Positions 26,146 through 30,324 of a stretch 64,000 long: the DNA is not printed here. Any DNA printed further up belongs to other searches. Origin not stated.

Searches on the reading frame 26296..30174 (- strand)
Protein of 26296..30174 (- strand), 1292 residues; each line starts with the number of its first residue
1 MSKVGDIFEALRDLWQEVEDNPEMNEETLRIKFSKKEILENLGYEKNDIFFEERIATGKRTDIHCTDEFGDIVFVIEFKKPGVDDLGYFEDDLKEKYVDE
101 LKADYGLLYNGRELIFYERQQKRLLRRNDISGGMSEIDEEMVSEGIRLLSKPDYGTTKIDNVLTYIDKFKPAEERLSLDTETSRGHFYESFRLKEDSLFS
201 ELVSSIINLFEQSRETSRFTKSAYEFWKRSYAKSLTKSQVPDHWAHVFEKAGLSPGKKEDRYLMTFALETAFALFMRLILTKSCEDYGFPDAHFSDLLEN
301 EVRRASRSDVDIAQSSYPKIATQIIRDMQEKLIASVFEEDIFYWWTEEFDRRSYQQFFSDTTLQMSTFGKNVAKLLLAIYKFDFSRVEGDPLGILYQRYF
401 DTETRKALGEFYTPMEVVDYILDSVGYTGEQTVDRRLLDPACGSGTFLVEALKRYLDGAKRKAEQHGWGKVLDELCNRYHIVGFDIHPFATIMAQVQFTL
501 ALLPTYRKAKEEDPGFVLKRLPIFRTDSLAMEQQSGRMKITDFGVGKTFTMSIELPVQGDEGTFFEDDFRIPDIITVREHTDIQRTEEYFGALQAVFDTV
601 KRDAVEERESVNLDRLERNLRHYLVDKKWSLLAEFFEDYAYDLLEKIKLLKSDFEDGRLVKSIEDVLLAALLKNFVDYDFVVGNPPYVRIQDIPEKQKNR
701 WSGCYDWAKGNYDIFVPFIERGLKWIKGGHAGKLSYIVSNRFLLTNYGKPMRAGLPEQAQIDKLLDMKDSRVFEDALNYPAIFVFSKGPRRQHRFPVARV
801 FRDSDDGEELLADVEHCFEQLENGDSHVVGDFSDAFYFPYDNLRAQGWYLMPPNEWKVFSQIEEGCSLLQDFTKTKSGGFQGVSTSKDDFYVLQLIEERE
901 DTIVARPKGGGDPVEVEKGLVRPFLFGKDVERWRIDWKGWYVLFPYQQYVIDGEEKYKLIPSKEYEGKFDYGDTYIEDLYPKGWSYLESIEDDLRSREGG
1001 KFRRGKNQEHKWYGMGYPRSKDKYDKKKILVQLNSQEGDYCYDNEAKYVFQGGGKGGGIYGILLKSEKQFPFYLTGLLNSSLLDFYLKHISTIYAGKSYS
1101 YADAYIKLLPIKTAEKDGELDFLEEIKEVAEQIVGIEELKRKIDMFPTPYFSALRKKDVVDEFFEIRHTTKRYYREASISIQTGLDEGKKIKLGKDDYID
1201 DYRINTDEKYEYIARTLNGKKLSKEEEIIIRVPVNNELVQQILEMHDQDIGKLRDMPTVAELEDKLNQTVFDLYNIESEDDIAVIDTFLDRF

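Call 12: find_encoding_contigs(protein=window:26296-30174:-, flank=2000, max_places=4)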
Protein window:26296-30174:- (1292 aa): 1 contig read that carries it; 1 place shown.
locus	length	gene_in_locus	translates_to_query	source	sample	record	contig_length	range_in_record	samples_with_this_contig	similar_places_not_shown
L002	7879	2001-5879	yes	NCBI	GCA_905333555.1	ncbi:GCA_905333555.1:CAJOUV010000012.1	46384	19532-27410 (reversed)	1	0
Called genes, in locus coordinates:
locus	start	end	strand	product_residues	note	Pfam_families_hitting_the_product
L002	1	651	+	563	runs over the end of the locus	PF12228:DUF3604 (faint)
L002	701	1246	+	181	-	PF01135:PCMT (weak), PF01209:Ubie_methyltran, PF13847:Methyltransf_31, PF08241:Methyltransf_11, PF08242:Methyltransf_12, PF13649:Methyltransf_25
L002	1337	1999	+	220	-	-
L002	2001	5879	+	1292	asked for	PF02384:N6_Mtase, PF01170:UPF0020 (faint), PF20473:MmeI_Mtase (faint), PF07669:Eco57I, PF12950:TaqI_C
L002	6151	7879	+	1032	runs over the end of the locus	PF22904:NOMO1-like_2nd (faint), PF13620:CarboxypepD_reg (weak)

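Call 21: find_encoding_contigs(protein=window:26296-30174:-, flank=10000, max_places=1)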
Protein window:26296-30174:- (1292 aa): no gene with exactly this product is on record in the collection.
